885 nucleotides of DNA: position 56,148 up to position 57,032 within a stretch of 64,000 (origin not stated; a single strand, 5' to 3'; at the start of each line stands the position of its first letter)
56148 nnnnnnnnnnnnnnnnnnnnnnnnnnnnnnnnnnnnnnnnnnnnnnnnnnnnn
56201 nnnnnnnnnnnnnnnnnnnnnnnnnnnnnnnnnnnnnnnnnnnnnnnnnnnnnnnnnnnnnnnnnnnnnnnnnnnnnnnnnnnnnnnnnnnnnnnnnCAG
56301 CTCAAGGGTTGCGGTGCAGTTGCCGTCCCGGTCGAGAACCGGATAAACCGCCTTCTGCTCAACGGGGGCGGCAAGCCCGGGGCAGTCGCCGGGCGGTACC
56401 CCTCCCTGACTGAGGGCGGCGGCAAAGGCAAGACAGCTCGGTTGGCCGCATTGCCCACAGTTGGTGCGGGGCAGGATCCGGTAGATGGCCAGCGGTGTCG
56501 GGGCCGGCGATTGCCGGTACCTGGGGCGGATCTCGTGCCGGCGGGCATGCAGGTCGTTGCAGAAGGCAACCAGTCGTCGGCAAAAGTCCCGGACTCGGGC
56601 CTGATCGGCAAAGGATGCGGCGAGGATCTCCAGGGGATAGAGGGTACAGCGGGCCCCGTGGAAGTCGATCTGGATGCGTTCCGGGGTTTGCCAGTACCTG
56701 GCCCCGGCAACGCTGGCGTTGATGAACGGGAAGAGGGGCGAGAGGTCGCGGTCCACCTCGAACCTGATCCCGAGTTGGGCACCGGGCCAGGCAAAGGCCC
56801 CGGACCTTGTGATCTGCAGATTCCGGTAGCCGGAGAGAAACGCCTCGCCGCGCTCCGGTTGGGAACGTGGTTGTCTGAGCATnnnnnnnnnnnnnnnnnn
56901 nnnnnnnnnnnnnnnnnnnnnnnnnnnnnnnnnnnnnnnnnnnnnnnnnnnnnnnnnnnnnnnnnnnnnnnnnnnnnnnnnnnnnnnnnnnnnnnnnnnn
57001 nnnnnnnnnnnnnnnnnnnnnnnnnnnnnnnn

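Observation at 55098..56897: Two adjacent paralogous RnfB-type Fe-S domains, one embedded in a LuxR-family regulator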

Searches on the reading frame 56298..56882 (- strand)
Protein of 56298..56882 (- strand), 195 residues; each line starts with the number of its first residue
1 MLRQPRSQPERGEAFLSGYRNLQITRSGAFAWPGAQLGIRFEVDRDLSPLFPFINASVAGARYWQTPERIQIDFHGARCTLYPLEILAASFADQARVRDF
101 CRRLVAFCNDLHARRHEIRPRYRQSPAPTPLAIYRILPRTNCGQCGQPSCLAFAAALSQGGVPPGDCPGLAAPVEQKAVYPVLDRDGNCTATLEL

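Call 33: find_homologous_proteins(query=A3, max_evalue=0.001)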
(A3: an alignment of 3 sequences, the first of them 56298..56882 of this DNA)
Query A3 (3 sequences) (195 aa, profile of the alignment): 510 proteins with E <= 0.001 among 8000 candidates; the best 120 are listed.
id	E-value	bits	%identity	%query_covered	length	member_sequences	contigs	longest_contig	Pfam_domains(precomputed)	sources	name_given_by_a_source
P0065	8.6e-93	327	31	82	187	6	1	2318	PF04060.19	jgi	jgi:ArsR family metal-binding transcriptional regulator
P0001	3.2e-84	299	100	100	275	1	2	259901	PF04060.19,PF00196.26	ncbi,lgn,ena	-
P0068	5.8e-73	262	42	60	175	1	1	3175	PF04060.19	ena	-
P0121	2.7e-70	254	33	82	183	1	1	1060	PF04060.19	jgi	jgi:ArsR family metal-binding transcriptional regulator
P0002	3.2e-69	250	76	100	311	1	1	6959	PF04060.19,PF00196.26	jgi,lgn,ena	-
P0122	1.7e-65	238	34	71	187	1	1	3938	PF04060.19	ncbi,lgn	-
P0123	1.5e-64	235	31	70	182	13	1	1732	PF04060.19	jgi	-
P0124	1.6e-64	235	32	70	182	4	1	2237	PF04060.19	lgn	-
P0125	5.9e-64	233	30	70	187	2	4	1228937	PF04060.19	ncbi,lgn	-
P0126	4.4e-63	230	32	70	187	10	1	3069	PF04060.19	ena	-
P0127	1.1e-62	229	31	70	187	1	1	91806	PF04060.19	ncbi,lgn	ncbi:MAG: (Fe-S)-binding protein [Armatimonadota bacterium]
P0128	3.7e-62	227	31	70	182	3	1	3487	PF04060.19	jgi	jgi:ArsR family metal-binding transcriptional regulator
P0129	9.1e-62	226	28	71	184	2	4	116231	PF04060.19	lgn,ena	-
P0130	1.2e-61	226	34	63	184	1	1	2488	PF04060.19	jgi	jgi:ArsR family metal-binding transcriptional regulator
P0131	1.3e-61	225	36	70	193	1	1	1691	PF04060.19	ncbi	-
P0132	1.2e-60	222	30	71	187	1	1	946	PF04060.19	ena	-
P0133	1.5e-58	215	30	69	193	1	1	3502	PF04060.19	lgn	-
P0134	5.4e-57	210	39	60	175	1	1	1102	PF04060.19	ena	-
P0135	7.6e-57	210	37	67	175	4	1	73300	PF04060.19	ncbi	-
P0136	1.6e-56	209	36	65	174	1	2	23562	PF04060.19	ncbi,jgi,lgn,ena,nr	ncbi:MAG: hypothetical protein GXO17_05655 [Thermodesulfobacteria bacterium]|nr:hypothetical protein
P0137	2.4e-56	208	29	71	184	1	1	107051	PF04060.19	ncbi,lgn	-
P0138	2.9e-56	208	34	64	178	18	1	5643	PF04060.19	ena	-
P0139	4.8e-55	204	37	67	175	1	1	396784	PF04060.19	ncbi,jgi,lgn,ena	-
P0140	6.7e-53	197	35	66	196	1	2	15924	PF04060.19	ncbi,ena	-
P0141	8.2e-53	197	40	66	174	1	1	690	PF04060.19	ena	-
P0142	1.4e-52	196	30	63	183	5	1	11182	PF04060.19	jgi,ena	-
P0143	1.8e-51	192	31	68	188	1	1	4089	PF04060.19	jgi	-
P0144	2.4e-51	192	35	60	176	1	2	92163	PF04060.19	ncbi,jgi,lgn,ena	-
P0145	2.4e-51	192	35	69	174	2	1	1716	PF04060.19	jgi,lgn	-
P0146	4.5e-51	191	34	64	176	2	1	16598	PF04060.19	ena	-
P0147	8.2e-50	187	36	70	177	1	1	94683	PF04060.19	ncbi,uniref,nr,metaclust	ncbi:(Fe-S)-binding protein [Thermosulfurimonas dismutans]|uniref:4Fe-4S domain-containing protein n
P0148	1.6e-49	186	37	67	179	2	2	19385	PF04060.19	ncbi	-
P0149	2.2e-49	185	36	65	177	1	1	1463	PF04060.19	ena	-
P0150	1.3e-48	183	32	65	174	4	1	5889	PF04060.19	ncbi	-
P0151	1.7e-48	183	41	65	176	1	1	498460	PF04060.19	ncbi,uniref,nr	ncbi:(Fe-S)-binding protein [Thermosulfurimonas sp. F29]|uniref:(Fe-S)-binding protein n=1 Tax=Therm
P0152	1.9e-48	182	35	64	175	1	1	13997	PF04060.19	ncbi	-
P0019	3.1e-48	182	52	93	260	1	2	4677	PF04060.19,PF00196.26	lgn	-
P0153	5.2e-47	178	38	59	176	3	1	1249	PF04060.19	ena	-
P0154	2.1e-46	176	33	66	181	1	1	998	PF04060.19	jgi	-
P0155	5.7e-46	174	40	65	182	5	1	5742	PF04060.19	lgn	-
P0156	1.4e-45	173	31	77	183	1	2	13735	PF04060.19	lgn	-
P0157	1.7e-45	173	33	65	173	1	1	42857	PF04060.19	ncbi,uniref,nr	ncbi:(Fe-S)-binding protein [Thermodesulfatator autotrophicus]|uniref:4Fe-4S domain-containing prote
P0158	9.6e-45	170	35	63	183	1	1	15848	PF04060.19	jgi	-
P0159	1.2e-44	170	35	64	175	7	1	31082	PF04060.19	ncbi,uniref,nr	ncbi:MAG TPA: hypothetical protein ENJ40_06110 [Thermosulfurimonas dismutans]|uniref:4Fe-4S domain-c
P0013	2.3e-44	169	52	93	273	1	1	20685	PF13384.13,PF04060.19,PF00196.26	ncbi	ncbi:MAG: LuxR C-terminal-related transcriptional regulator [Thermodesulfobacteriota bacterium]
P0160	3.7e-44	168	37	63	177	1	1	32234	PF04060.19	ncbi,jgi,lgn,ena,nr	ncbi:MAG: hypothetical protein DSZ24_01350 [Thermodesulfatator sp.]|nr:MAG: hypothetical protein DSZ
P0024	5.1e-44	168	52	95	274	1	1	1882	PF04060.19,PF00196.26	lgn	-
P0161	7.7e-44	167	36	57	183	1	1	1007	PF04060.19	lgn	-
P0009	8.4e-44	167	49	99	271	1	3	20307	PF13384.13,PF04060.19,PF00196.26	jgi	jgi:DNA-binding CsgD family transcriptional regulator/ArsR family metal-binding transcriptional regu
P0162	9.2e-44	167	31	64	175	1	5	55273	PF04060.19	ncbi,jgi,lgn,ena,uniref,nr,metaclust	ncbi:(Fe-S)-binding protein [Thermodesulfatator atlanticus]|uniref:(Fe-S)-binding protein n=1 Tax=Th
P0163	1.7e-43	166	39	69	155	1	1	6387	PF04060.19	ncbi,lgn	-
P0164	3.5e-43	165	35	72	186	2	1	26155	PF04060.19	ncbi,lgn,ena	-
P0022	4.7e-43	165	47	93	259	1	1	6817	PF04060.19,PF00196.26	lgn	-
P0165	8.9e-43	164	38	74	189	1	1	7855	PF04060.19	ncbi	-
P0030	1.1e-42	164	48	93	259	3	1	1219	PF04060.19,PF00196.26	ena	-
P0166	1.1e-42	164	33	85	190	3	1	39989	PF04060.19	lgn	-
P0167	2.7e-42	162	38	70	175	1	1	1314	PF04060.19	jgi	jgi:ArsR family metal-binding transcriptional regulator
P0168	4.0e-42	162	32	68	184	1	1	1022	PF04060.19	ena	-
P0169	5.9e-42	161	38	66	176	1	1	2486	PF04060.19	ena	-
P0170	6.8e-42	161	35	72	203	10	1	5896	PF04060.19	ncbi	-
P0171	7.5e-42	161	39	64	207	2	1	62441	PF04060.19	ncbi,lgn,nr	ncbi:MAG: Fe-S cluster protein [Armatimonadetes bacterium]|nr:Fe-S cluster protein [Armatimonadota b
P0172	8.8e-42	161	31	87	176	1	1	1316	PF04060.19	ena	-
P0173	9.1e-42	161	36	64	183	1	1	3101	PF04060.19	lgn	-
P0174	1.0e-41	160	34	65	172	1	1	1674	PF04060.19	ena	-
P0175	1.1e-41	160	32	77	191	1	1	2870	PF04060.19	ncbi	-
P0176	1.3e-41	160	35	84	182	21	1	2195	PF04060.19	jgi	jgi:ArsR family metal-binding transcriptional regulator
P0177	2.0e-41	160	38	68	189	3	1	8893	PF04060.19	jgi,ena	-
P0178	2.4e-41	159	35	66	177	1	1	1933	PF04060.19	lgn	-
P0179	3.0e-41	159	33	68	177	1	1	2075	PF04060.19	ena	-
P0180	3.2e-41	159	31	68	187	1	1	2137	PF04060.19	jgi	-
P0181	3.6e-41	159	36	66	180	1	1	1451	PF04060.19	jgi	-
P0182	4.3e-41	158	31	65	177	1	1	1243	PF04060.19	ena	-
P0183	4.8e-41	158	36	69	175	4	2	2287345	PF04060.19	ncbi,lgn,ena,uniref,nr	ncbi:hypothetical protein G4V39_10605 [Thermosulfuriphilus ammonigenes]|uniref:Uncharacterized prote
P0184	5.1e-41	158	38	65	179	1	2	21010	PF04060.19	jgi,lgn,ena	-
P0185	5.8e-41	158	33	71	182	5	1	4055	PF04060.19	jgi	jgi:ArsR family metal-binding transcriptional regulator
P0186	5.8e-41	158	33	71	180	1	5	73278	PF04060.19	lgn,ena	-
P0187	9.9e-41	157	30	70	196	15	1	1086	PF04060.19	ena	-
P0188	1.4e-40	157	28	66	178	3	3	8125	PF04060.19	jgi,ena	-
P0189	1.7e-40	157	28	78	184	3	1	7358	PF04060.19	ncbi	-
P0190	1.7e-40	157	38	59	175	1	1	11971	PF04060.19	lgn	-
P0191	1.7e-40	157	34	68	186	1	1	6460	PF04060.19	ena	-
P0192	1.9e-40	156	35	64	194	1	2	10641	PF04060.19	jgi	jgi:ArsR family metal-binding transcriptional regulator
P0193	2.2e-40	156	31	75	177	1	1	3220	PF04060.19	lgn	-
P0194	2.4e-40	156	34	72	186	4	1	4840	PF04060.19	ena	-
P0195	2.6e-40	156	28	64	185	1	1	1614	PF04060.19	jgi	-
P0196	2.6e-40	156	29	64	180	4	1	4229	PF04060.19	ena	-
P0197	3.5e-40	156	32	59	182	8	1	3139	PF04060.19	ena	-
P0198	3.6e-40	155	41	62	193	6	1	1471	PF04060.19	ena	-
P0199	5.3e-40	155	37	67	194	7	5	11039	PF04060.19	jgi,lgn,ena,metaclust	metaclust:\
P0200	5.3e-40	155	33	65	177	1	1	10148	PF04060.19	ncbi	ncbi:MAG: (Fe-S)-binding protein [Chloroflexota bacterium]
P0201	6.6e-40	155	30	81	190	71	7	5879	PF04060.19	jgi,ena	jgi:ArsR family metal-binding transcriptional regulator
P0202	9.7e-40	154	36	67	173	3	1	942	PF04060.19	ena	-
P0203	1.2e-39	154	29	78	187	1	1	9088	PF04060.19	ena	-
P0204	1.6e-39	153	31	70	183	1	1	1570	PF04060.19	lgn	-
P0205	1.9e-39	153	29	86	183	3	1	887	PF04060.19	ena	-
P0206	1.9e-39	153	35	77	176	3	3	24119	PF04060.19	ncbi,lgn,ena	-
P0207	2.0e-39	153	29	76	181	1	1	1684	PF04060.19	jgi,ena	-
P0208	2.1e-39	153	30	77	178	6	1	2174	PF04060.19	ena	-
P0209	2.3e-39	153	35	65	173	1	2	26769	PF04060.19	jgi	-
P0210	2.4e-39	153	35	67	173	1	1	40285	PF04060.19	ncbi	ncbi:MAG: (Fe-S)-binding protein [Syntrophobacteraceae bacterium]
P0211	2.9e-39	152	33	66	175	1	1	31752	PF04060.19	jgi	-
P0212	3.3e-39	152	37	66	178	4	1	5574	PF04060.19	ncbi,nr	ncbi:MAG: Fe-S cluster protein [Clostridia bacterium]|nr:Fe-S cluster protein [Clostridia bacterium]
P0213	4.4e-39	152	32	73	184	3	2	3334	PF04060.19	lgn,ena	-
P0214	5.5e-39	152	35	70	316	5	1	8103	PF04060.19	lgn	-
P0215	6.3e-39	151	33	70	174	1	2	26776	PF04060.19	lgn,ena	-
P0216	7.2e-39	151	33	68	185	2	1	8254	PF04060.19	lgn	-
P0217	7.4e-39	151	33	74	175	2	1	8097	PF04060.19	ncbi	-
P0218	7.5e-39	151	35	72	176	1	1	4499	PF04060.19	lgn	-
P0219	1.2e-38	150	36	75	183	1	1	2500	PF04060.19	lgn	-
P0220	1.2e-38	150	30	72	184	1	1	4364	PF04060.19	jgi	jgi:ArsR family metal-binding transcriptional regulator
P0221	1.3e-38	150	32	67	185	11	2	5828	PF04060.19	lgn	-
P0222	1.4e-38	150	29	82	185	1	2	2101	PF04060.19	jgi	jgi:ArsR family metal-binding transcriptional regulator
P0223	1.4e-38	150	29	64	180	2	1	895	PF04060.19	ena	-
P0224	1.6e-38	150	34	56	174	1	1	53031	PF04060.19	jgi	-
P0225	1.7e-38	150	35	61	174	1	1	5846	PF04060.19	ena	-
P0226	1.7e-38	150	38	62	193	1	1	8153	PF04060.19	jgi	jgi:ArsR family metal-binding transcriptional regulator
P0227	2.0e-38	150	28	80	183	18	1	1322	PF04060.19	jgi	jgi:ArsR family metal-binding transcriptional regulator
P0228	2.1e-38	150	30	71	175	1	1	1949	PF04060.19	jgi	jgi:ArsR family metal-binding transcriptional regulator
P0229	2.2e-38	150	33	68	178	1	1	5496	PF04060.19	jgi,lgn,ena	-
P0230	2.3e-38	150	28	76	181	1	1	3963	PF04060.19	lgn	-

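Call 34: find_encoding_contigs(protein=P0183, flank=7000, max_places=1)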
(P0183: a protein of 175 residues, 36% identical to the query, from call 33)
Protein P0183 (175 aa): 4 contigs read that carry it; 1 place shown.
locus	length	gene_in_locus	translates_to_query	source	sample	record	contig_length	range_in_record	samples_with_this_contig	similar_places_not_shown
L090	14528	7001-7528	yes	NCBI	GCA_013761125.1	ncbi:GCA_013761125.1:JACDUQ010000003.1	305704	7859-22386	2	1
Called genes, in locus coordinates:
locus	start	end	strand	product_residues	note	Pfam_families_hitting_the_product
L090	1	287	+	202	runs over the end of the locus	PF01725:Ham1p_like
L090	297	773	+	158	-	PF06146:PsiE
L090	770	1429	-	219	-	PF00730:HhH-GPD, PF00633:HHH (faint), PF10576:EndIII_4Fe-2S (weak)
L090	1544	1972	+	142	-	PF01927:Mut7-C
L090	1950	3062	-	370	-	PF02518:HATPase_c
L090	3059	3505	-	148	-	-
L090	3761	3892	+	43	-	-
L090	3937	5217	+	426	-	-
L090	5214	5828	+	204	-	PF01618:MotA_ExbB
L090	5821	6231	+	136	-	PF02472:ExbD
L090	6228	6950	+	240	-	PF13103:TonB_2, PF03544:TonB_C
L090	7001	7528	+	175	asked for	PF04060:FeS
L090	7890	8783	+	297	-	PF00809:Pterin_bind, PF03599:CdhD (weak)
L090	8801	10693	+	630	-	PF00111:Fer2, PF17650:RACo_linker, PF17651:Raco_middle, PF14574:RACo_C_ter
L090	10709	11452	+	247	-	PF02578:Cu-oxidase_4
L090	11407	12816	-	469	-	PF02085:Cytochrom_CIII (faint), PF14522:Cytochrome_C7 (faint), PF14537:Cytochrom_c3_2 (faint)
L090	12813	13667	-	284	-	PF06325:PrmA, PF05175:MTS (weak), PF13649:Methyltransf_25 (weak)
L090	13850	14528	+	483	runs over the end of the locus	PF13372:Alginate_exp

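Call 35: find_encoding_contigs(protein=P0125, flank=7000, max_places=1)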
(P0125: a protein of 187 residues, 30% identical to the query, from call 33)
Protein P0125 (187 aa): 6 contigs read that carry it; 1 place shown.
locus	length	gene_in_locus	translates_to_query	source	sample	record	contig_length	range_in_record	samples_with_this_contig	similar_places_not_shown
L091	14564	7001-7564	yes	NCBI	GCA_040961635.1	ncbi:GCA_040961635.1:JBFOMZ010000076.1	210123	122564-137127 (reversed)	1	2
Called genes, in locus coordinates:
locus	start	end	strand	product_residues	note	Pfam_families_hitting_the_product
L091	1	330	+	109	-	PF22263:DUF6951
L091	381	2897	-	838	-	PF06452:CBM9_1, PF00144:Beta-lactamase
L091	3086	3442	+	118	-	PF08100:Dimerisation (weak), PF01022:HTH_5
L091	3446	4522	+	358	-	PF01758:SBF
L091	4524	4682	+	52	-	-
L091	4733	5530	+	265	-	PF01135:PCMT, PF01209:Ubie_methyltran, PF02353:CMAS (weak), PF13489:Methyltransf_23, PF13649:Methyltransf_25, PF13847:Methyltransf_31, PF08241:Methyltransf_11, PF08242:Methyltransf_12, +1 more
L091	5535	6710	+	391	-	PF03773:ArsP_1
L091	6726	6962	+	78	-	PF13192:Thioredoxin_3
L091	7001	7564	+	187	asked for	PF04060:FeS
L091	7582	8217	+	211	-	PF00085:Thioredoxin, PF13098:Thioredoxin_2, PF13192:Thioredoxin_3 (weak), PF13905:Thioredoxin_8 (weak)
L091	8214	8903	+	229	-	PF02683:DsbD_TM, PF13386:DsbD_2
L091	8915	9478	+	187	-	PF04060:FeS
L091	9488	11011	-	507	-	PF19864:Radical_SAM_N2, PF02310:B12-binding (weak), PF04055:Radical_SAM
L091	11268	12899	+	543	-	-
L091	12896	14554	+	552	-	-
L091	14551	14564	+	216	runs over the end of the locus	-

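Call 36: find_encoding_contigs(protein=P0139, flank=7000, max_places=1)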
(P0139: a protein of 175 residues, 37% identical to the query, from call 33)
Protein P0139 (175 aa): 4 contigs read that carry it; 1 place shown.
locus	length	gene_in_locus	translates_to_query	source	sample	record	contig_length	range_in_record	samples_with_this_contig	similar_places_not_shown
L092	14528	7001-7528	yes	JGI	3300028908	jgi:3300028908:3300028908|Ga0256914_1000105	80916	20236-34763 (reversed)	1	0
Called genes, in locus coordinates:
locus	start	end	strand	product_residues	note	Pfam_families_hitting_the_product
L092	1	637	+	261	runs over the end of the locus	PF12804:NTP_transf_3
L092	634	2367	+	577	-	PF00664:ABC_membrane, PF00005:ABC_tran, PF02463:SMC_N (weak)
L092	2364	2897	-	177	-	-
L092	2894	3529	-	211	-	PF02616:SMC_ScpA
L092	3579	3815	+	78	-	PF10865:DUF2703 (weak)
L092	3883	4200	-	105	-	PF02629:CoA_binding (weak), PF13380:CoA_binding_2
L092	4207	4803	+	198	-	PF01980:TrmO_N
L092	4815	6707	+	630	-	PF00158:Sigma54_activat, PF00493:MCM (weak), PF07728:AAA_5, PF01078:Mg_chelatase (weak), PF17863:AAA_lid_2, PF26791:AAPxQ, PF13519:VWA_2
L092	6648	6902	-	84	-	-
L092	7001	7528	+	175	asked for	PF04060:FeS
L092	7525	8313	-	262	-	PF01946:Thi4, PF01494:FAD_binding_3 (weak), PF00890:FAD_binding_2 (weak), PF01266:DAO (weak), PF03486:HI0933_like (weak), PF07992:Pyr_redox_2, PF12831:FAD_oxidored, PF13450:NAD_binding_8, +1 more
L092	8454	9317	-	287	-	PF02749:QRPTase_N, PF01729:QRPTase_C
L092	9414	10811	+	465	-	PF00072:Response_reg, PF00158:Sigma54_activat, PF13191:AAA_16 (weak), PF14532:Sigma54_activ_2, PF00004:AAA (weak), PF07728:AAA_5, PF25601:AAA_lid_14, PF02954:HTH_8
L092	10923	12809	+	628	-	PF00515:TPR_1 (faint), PF07719:TPR_2 (faint), PF09976:TPR_21 (faint), PF12895:ANAPC3 (faint), PF13424:TPR_12 (faint), PF13428:TPR_14 (faint), PF13432:TPR_16 (faint), PF13525:YfiO (faint), +5 more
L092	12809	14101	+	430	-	PF00158:Sigma54_activat, PF13191:AAA_16 (weak), PF14532:Sigma54_activ_2, PF07724:AAA_2 (weak), PF07728:AAA_5, PF25601:AAA_lid_14, PF02954:HTH_8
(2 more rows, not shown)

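Call 47: predict_structure(alignment_id=A4)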
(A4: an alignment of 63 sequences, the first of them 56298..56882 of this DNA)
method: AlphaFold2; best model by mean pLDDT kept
length: 195 residues; sequences in the alignment: 63
mean_pLDDT: 90.0   pTM: 0.71
mean pLDDT of the five models: 90.0, 89.4, 89.1, 88.9, 88.8
residues with pLDDT >= 90: 148; 70-90: 23; 50-70: 21; < 50: 3
segments of 3 or more residues with pLDDT < 50: none
pLDDT, mean of each block of 10 residues (from residue 1): 60 90 83 76 98 96 94 96 97 96 98 97 86 94 97 95 93 73 94 87
secondary structure, 60 per line:
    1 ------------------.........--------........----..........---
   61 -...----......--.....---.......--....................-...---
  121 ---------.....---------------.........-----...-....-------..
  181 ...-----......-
elements in order: E19-27 E36-43 H48-57 E62-64 E69-74 E77-81 E85-91 H94-113 H130-134 H150-158 H168-171 E179-183 E189-194

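Call 50: fold_search(model_id=the predicted structure, library=pdb)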
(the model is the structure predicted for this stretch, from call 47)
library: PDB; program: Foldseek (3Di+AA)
matches with E <= 10: 315; with E <= 0.001: 0
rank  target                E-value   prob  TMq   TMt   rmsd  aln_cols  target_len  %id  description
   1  4c1n_G                6.3e-03  1.00  0.22  0.10   8.5        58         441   40  Corrinoid protein reactivation complex with activator (released 2014-08-13)
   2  2ycl_A                1.0e-02  1.00  0.21  0.09  11.9        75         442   33  complete structure of the corrinoid,iron-sulfur protein including the N-terminal domain with a 4Fe-4S cluster (released 2011-06-08)
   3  4djd_C                2.5e-02  1.00  0.20  0.09   0.7        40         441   52  Crystal structure of folate-free corrinoid iron-sulfur protein (CFeSP) in complex with its methyltransferase (MeTr) (released 2012-03-14)
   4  1ais_A                5.5e-02  1.00  0.31  0.33   2.5        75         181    9  TATA-BINDING PROTEIN/TRANSCRIPTION FACTOR (II)B/TATA-BOX COMPLEX FROM PYROCOCCUS WOESEI (released 1997-07-07)
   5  1mp9_A                1.1e-01  1.00  0.35  0.36   2.0        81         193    4  TBP from a mesothermophilic archaeon, Sulfolobus acidocaldarius (released 2003-11-04)
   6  9fzy_F                1.3e-01  1.00  0.19  0.09   0.6        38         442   45  Structure of carbon monoxide dehydrogenase/acetyl-CoA synthase (CODH/ACS) in complex with corrinoid iron-sulfur protei (released 2025-02-05)
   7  2jpi_MODEL_1_A        1.6e-01  0.41  0.25  0.41  10.6        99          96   19  NMR structure of PA4090 from Pseudomonas aeruginosa (released 2007-10-16)
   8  5iy6_P                2.5e-01  0.69  0.27  0.28   3.9        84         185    7  Human holo-PIC in the closed state (released 2016-05-18)
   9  1qn3_A                2.8e-01  0.94  0.34  0.37   5.7        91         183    8  Crystal structure of the C(-25) Adenovirus major late promoter TATA box variant bound to wild-type TBP (Arabidopsis th (released 2000-02-06)
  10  7edx_P                3.1e-01  0.94  0.33  0.36   2.6        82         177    6  p53-bound TFIID-based core PIC on HDM2 promoter (released 2021-05-05)
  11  4b6h_B                3.1e-01  0.06  0.12  0.18  10.7       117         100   14  Structure of hDcp1a in complex with proline rich sequence of PNRC2 (released 2013-03-06)
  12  7egb_P                4.0e-01  0.96  0.34  0.37   2.3        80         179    9  TFIID-based holo PIC on SCP promoter (released 2021-05-05)
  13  4b0a                  4.3e-01  0.77  0.31  0.26   4.1        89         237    9  The high-resolution structure of yTBP-yTAF1 identifies conserved and competing interaction surfaces in transcriptional a (released 2013-07-03)
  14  6x5b_F                4.3e-01  0.16  0.17  0.29  11.7        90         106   17  Symmetric model of CD4- and 17-bound B41 HIV-1 Env SOSIP in complex with small molecule GO52 (released 2020-10-21)
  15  1qna_A                4.5e-01  0.92  0.33  0.36   2.3        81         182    7  Crystal structure of the T(-30) Adenovirus major late promoter TATA box variant bound to wild-type TBP (Arabidopsis th (released 2000-02-07)
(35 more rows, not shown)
